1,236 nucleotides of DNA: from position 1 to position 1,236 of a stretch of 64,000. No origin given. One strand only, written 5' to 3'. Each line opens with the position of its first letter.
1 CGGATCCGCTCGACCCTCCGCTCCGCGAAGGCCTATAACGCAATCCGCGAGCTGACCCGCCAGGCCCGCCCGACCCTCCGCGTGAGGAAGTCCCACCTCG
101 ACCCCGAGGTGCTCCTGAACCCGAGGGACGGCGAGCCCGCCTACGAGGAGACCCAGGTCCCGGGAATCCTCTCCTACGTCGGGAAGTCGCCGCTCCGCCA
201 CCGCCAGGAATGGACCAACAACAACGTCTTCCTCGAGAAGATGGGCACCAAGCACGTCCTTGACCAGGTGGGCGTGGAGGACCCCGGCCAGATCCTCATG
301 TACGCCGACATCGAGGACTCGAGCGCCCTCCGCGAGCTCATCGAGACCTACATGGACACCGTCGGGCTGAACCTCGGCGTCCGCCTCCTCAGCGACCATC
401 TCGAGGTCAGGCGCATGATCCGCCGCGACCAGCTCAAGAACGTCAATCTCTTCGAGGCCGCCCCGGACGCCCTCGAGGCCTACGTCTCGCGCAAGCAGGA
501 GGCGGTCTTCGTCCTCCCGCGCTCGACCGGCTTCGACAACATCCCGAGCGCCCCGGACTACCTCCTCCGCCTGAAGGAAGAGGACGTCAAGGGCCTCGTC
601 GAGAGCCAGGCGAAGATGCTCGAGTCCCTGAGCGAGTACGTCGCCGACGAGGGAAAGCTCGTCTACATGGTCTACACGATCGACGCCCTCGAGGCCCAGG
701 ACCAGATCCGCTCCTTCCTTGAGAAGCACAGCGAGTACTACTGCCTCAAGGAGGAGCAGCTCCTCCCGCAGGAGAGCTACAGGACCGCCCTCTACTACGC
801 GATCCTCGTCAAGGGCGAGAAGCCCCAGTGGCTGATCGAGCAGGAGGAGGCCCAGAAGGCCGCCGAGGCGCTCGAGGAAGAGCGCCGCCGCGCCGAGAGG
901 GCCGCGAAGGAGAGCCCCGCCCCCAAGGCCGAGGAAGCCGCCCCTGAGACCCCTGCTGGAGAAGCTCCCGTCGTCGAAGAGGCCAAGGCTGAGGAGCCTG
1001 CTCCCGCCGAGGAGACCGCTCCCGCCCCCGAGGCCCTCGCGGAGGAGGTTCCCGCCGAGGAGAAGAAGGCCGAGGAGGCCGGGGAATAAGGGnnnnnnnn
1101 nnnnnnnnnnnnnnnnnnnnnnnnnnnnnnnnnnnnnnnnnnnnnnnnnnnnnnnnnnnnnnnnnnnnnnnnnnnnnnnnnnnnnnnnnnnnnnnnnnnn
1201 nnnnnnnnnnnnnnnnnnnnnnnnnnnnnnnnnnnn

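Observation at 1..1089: Catalytically degenerate RsmB-like protein with an Ala/Glu/Pro-rich tail upstream of rlmN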

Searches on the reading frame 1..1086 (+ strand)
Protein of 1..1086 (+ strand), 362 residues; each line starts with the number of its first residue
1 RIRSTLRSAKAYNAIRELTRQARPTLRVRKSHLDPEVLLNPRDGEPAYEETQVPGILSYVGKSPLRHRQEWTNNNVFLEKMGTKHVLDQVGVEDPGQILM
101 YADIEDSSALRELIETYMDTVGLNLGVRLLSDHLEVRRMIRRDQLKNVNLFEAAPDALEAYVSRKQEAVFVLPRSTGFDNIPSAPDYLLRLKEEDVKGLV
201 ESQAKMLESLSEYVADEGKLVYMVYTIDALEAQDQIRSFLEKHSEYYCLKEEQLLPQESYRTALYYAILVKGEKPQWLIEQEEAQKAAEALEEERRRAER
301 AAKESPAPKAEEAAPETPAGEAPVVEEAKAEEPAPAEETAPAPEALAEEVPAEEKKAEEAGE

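Call 6: search_protein_families(library=pfam, proteins=[window:1-1086:+], max_evalue=1)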
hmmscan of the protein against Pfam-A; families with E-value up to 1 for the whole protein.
window:1-1086:+ (362 aa): 1 family
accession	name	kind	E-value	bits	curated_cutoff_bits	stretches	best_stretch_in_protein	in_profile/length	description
PF01189.24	Methyltr_RsmB-F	-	2.6e-06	27.7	27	1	181-248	95-162/199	16S rRNA methyltransferase RsmB/F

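Call 7: search_protein_families(library=ncbifam, proteins=[window:1-1086:+], max_evalue=10)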
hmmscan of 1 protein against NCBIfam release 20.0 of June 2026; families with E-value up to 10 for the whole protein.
window:1-1086:+ (362 aa): 8 families
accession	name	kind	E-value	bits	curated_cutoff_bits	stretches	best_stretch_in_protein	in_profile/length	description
NF011494.0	PRK14902.1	equivalog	2.2e-12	46.5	319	1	137-258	292-413/444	16S rRNA (cytosine(967)-C(5))-methyltransferase RsmB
NF008149.0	PRK10901.1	equivalog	5.4e-11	42.1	375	1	185-271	340-432/434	16S rRNA (cytosine(967)-C(5))-methyltransferase RsmB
NF011493.0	PRK14901.1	equivalog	1.6e-10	40.4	540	1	175-254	337-416/447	16S rRNA (cytosine(967)-C(5))-methyltransferase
TIGR00563.1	rsmB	equivalog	1.3e-07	31.1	269.05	1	177-258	328-406/437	16S rRNA (cytosine(967)-C(5))-methyltransferase RsmB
NF011495.0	PRK14903.1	equivalog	1.2e-06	27.7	503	1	137-243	279-385/431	16S rRNA (cytosine(967)-C(5))-methyltransferase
NF008898.0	PRK11933.1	equivalog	0.031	12.8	588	1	140-247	162-269/480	16S rRNA (cytosine(1407)-C(5))-methyltransferase RsmF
NF040486.1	SrfA_fam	subfamily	0.089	12.2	150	1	269-352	232-311/438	SrfA family protein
TIGR00446.1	nop2p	subfamily_domain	0.15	11.3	210.45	1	180-244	155-219/264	NOL1/NOP2/sun family putative RNA methylase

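Call 8: find_homologous_proteins(query=window:1-1086:+)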
Query window:1-1086:+ (362 aa): 4 proteins with E <= 0.001 among 8000 candidates.
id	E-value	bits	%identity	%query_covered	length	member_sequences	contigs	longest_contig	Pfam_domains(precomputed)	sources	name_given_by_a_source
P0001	9.3e-224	760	99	100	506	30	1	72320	PF01189.24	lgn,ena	-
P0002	1.6e-108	381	57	86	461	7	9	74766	PF01189.24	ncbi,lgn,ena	-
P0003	2.6e-76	275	51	76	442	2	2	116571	PF01189.24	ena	-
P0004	8.0e-52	195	38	90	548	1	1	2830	-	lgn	-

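Call 10: search_solved_structures(query=P0001, max_evalue=1, show_alignments=3)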
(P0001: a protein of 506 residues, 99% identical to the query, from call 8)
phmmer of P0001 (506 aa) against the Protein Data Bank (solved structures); distinct sequences matched with E-value up to 1: 1.
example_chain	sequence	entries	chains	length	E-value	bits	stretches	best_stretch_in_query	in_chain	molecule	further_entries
2yxl_A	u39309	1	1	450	0.00066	21.8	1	132-392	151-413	450aa long hypothetical fmu protein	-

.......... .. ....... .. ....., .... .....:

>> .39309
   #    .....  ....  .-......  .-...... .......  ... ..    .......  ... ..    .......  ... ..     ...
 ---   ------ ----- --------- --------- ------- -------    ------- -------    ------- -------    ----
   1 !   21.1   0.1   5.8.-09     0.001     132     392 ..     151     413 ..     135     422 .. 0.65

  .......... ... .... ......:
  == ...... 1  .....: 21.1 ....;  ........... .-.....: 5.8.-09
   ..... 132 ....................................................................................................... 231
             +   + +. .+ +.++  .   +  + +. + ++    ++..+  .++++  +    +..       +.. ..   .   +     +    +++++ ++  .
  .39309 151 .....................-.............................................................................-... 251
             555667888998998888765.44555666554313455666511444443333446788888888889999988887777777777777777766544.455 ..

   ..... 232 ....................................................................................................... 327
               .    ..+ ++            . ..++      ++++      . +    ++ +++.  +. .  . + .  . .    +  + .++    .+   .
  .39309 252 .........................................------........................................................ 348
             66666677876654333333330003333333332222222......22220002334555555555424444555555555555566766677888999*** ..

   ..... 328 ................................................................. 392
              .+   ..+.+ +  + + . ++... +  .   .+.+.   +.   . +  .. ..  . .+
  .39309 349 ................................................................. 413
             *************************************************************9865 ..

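Call 11: find_encoding_contigs(protein=P0002, flank=10000, max_places=4)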
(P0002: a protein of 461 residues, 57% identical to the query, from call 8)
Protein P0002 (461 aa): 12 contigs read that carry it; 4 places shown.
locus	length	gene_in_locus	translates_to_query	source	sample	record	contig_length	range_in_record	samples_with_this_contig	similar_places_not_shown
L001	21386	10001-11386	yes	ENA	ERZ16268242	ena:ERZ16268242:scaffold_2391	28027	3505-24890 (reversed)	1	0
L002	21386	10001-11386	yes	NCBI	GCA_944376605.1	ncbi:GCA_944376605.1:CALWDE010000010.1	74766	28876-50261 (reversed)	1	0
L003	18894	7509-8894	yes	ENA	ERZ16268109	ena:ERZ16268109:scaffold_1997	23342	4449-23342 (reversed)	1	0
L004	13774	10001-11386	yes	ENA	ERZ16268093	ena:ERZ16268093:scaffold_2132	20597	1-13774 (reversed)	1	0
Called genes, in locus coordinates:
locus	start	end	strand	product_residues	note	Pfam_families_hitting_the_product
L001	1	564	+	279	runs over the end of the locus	PF00231:ATP-synt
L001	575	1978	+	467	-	PF02874:ATP-synt_ab_N, PF00006:ATP-synt_ab, PF22919:ATP-synt_VA_C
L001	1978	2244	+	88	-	PF02823:ATP-synt_DE_N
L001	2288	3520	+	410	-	PF13535:ATP-grasp_4 (weak)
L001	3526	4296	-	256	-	-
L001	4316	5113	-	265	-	PF01636:APH, PF01633:Choline_kinase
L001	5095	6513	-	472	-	PF05833:NFACT_N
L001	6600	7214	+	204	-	PF00625:Guanylate_kin, PF13671:AAA_33 (faint)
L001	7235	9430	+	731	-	PF17764:PriA_3primeBD, PF00270:DEAD, PF04851:ResIII, PF13604:AAA_30 (weak), PF18319:Zn_ribbon_PriA, PF00271:Helicase_C, PF18074:PriA_C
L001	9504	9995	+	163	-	-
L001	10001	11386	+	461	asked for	PF01189:Methyltr_RsmB-F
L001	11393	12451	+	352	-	PF21016:RlmN_N, PF04055:Radical_SAM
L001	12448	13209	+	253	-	PF00481:PP2C, PF13672:PP2C_2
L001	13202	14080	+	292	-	PF00069:Pkinase, PF07714:PK_Tyr_Ser-Thr, PF01636:APH (faint), PF03109:ABC1, PF14531:Kinase-like (weak)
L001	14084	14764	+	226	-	PF00834:Ribul_P_3_epim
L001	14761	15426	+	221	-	-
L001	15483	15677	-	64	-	PF00830:Ribosomal_L28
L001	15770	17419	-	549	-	PF02386:TrkH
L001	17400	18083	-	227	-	PF02254:TrkA_N, PF02080:TrkA_C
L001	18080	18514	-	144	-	PF02254:TrkA_N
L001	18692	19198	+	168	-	PF00483:NTP_transferase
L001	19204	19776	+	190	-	PF00483:NTP_transferase, PF25084:LbH_EIF2B (weak), PF24894:Hexapep_GlmU, PF25087:GMPPB_C (faint)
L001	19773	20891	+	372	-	PF24894:Hexapep_GlmU, PF25084:LbH_EIF2B, PF25087:GMPPB_C (weak)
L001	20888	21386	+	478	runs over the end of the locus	PF08323:Glyco_transf_5, PF13439:Glyco_transf_4 (weak), PF00534:Glycos_transf_1, PF13692:Glyco_trans_1_4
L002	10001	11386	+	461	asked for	PF01189:Methyltr_RsmB-F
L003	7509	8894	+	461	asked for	PF01189:Methyltr_RsmB-F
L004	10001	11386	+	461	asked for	PF01189:Methyltr_RsmB-F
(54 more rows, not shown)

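Call 13: find_encoding_contigs(protein=P0001, flank=10000, max_places=3)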
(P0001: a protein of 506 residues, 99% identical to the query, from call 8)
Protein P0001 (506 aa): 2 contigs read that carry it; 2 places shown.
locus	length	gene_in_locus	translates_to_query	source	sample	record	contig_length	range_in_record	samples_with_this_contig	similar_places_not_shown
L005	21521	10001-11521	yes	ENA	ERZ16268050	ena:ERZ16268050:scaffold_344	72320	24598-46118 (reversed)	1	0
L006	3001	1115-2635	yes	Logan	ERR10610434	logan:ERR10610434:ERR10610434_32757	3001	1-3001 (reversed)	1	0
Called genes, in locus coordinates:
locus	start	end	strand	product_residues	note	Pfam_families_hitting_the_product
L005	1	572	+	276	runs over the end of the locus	PF00231:ATP-synt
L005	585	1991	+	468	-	PF02874:ATP-synt_ab_N, PF00006:ATP-synt_ab, PF22919:ATP-synt_VA_C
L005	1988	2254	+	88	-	PF02823:ATP-synt_DE_N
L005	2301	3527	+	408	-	PF13535:ATP-grasp_4 (weak)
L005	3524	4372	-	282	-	-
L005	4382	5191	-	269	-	PF01636:APH, PF01633:Choline_kinase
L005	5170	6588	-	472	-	PF05833:NFACT_N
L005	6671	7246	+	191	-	PF00625:Guanylate_kin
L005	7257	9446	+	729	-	PF17764:PriA_3primeBD, PF00270:DEAD, PF04851:ResIII, PF13604:AAA_30, PF18319:Zn_ribbon_PriA, PF00271:Helicase_C (weak), PF18074:PriA_C (faint)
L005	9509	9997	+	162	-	-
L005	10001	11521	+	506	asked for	PF01189:Methyltr_RsmB-F (weak)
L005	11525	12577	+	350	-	PF21016:RlmN_N, PF04055:Radical_SAM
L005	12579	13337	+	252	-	PF00481:PP2C, PF13672:PP2C_2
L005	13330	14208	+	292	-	PF00069:Pkinase, PF07714:PK_Tyr_Ser-Thr, PF03109:ABC1 (weak), PF14531:Kinase-like (weak)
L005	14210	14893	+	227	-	PF00834:Ribul_P_3_epim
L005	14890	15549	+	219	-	-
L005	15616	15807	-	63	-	PF00830:Ribosomal_L28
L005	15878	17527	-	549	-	PF02386:TrkH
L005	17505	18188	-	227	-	PF02254:TrkA_N, PF02080:TrkA_C (weak)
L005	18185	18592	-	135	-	PF02254:TrkA_N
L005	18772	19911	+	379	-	PF00483:NTP_transferase, PF24894:Hexapep_GlmU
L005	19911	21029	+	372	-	PF24894:Hexapep_GlmU, PF25084:LbH_EIF2B, PF25087:GMPPB_C (weak)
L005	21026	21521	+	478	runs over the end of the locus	PF08323:Glyco_transf_5, PF13439:Glyco_transf_4, PF13579:Glyco_trans_4_4 (weak), PF00534:Glycos_transf_1, PF13692:Glyco_trans_1_4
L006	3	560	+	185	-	?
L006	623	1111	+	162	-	-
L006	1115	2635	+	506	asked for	PF01189:Methyltr_RsmB-F (weak)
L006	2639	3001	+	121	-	?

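Call 20: find_related_loci(query=A2, collection=genome_contigs, flank=6000)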
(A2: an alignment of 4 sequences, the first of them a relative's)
Query A2 (506 aa) in genome_contigs; peptide patterns used: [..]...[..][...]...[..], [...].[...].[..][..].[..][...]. (x = any residue, [..] = any of these).
88 stretches matched a pattern; 57 encode a relative of the query (tblastn E <= 1e-3); 56 distinct loci.
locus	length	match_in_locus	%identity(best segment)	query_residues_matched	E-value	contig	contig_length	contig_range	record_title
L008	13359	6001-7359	95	1-453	0e+0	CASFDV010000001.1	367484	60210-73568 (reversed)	uncultured Firmicutes bacterium isolate T19_L4_323323_idba_bin.173 genome assembly, contig: T19_L4_323323_idba_bin.173.f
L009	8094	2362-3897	83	1-506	0e+0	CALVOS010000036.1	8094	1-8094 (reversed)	MAG: uncultured Bacilli bacterium isolate E20__bin183 genome assembly, contig: E20__k127_6439997, whole genome shotgun s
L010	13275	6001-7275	51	1-420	3e-135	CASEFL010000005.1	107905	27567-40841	uncultured Firmicutes bacterium isolate T12_L3_320320_idba_bin.133 genome assembly, contig: T12_L3_320320_idba_bin.133.f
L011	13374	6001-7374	58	1-458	6e-175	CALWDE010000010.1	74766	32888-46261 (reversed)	MAG: uncultured Bacilli bacterium isolate E17__bin75 genome assembly, contig: E17__k127_1304455, whole genome shotgun se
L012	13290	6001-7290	36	2-419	5e-89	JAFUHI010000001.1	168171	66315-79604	MAG: Bacilli bacterium isolate RGIG4495 Roe_deer_Omasum.Co__c54903, whole genome shotgun sequence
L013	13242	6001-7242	38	1-415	2e-86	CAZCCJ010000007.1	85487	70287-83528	MAG TPA_asm: uncultured Staphylococcaceae bacterium isolate binchicken_co354_213 genome assembly, contig: NODE_139_lengt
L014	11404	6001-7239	38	1-415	7e-86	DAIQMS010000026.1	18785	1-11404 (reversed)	MAG TPA_asm: Bacillota bacterium isolate CTOTU1908 NODE_972_length_18785_cov_164.675013, whole genome shotgun sequence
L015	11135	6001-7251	39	1-418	6e-85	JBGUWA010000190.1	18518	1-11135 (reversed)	MAG: Candidatus Enteromonas sp. isolate ruminal_MAG_88 ruminal_MAG_88_contig_0190, whole genome shotgun sequence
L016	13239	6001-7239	36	1-415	1e-83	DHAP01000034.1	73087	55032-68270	MAG TPA_asm: Bacillales bacterium UBA4951 UBA4951_contig_6226, whole genome shotgun sequence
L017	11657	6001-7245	36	1-415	3e-82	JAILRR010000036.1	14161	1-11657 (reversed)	MAG: Bacilli bacterium isolate RUI389 k141_4026039_flag=0_multi=14.9900_len=14161, whole genome shotgun sequence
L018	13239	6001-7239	35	1-415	4e-82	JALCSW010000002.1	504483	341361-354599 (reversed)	MAG: Bacilli bacterium isolate UW_MP_BACIL6_1 Ga0455775_000005, whole genome shotgun sequence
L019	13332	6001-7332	36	3-469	3e-82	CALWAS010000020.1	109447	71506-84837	MAG: uncultured Bacilli bacterium isolate E25__bin44 genome assembly, contig: E25__k127_4690625, whole genome shotgun se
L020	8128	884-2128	38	1-415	6e-82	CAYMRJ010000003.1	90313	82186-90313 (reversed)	MAG TPA_asm: uncultured Staphylococcaceae bacterium isolate SRP141132_co6_359 genome assembly, contig: NODE_80_length_90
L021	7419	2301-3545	36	1-415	3e-81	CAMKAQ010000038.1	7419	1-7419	MAG: uncultured Bacillales bacterium isolate SRR12081303_bin.85_metaWRAP_v1.3_MAG genome assembly, contig: ERZ12289767.1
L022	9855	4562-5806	36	1-415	1e-80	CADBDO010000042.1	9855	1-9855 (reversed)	MAG: uncultured Erysipelotrichaceae bacterium isolate RUG13880 genome assembly, contig: RUG13880_asm_42, whole genome sh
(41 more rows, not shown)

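Call 27: find_homologous_proteins(query=A2, max_evalue=0.00001)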
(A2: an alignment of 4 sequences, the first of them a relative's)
Query A2 (4 sequences) (506 aa, profile of the alignment): 6 proteins with E <= 0.00001 among 8000 candidates.
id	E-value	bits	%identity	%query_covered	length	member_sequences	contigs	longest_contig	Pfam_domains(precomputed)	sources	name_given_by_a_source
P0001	1.1e-260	883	100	100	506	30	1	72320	PF01189.24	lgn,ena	-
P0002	6.5e-246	835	58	91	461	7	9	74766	PF01189.24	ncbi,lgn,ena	-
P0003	2.0e-226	771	51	83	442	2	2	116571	PF01189.24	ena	-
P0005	2.1e-149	516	38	82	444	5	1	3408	PF01189.24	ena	-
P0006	1.9e-128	447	36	92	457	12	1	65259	-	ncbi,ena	-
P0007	2.4e-128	447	36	82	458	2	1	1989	-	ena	-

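Call 28: search_protein_representatives(alignment_id=A2)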
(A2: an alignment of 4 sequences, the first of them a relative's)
Query: 4 sequences, 494 profile positions. Proteins with E-value up to 0.001 (for the whole library): 4225; up to 1e-10: 586; up to 1e-30: 161. The best 150 are listed.
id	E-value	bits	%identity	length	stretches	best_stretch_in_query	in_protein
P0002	2.1e-246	834.8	-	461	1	1-457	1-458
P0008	5.4e-136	470.6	-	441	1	1-421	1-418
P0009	1.9e-126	439.0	-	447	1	1-418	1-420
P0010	1.5e-124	432.9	-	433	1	1-423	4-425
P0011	9.3e-118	410.4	-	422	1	1-416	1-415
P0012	6.2e-117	407.7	-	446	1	1-423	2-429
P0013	7.5e-115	400.8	-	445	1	1-438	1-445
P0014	1.3e-105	370.3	-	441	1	1-421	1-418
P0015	6.6e-99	348.2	-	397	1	26-315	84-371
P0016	5.8e-96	338.5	-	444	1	1-417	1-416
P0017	1.5e-93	330.6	-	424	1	3-415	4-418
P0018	5.6e-93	328.7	-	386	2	1-337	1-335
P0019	4.3e-91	322.5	-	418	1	3-418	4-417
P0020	8.3e-91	321.5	-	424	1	1-420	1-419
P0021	5.2e-90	318.9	-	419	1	1-420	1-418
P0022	1.7e-88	313.9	-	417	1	1-416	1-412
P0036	6.4e-73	262.5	-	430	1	1-424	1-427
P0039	9.2e-71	255.4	-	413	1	1-418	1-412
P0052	1.3e-66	241.7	-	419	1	1-417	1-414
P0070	2.0e-61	224.6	-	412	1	1-417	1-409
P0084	2.5e-56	207.8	-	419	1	1-419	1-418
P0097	9.1e-54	199.4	-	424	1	1-418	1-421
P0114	3.0e-45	171.2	-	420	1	2-417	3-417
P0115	2.3e-44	168.4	-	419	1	4-415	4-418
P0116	3.2e-44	167.9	-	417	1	46-417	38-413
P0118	3.0e-43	164.6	-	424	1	5-415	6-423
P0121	8.2e-43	163.2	-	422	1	2-416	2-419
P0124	3.8e-42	161.0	-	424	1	12-416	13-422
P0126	1.5e-41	159.0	-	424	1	8-415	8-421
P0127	3.5e-41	157.8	-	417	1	11-415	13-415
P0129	1.8e-40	155.5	-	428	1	5-420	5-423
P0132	1.5e-39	152.4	-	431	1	2-420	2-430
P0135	3.2e-38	148.1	-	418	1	6-415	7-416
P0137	1.5e-37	145.9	-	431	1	1-420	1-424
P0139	3.7e-37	144.6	-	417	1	1-416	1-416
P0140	5.9e-37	143.9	-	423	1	2-415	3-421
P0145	9.6e-36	139.9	-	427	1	3-416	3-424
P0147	2.6e-35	138.5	-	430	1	3-417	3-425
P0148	3.1e-35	138.2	-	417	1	1-414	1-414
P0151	1.6e-34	135.8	-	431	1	4-420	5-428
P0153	2.7e-34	135.1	-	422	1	15-414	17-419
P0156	1.7e-33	132.5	-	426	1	13-416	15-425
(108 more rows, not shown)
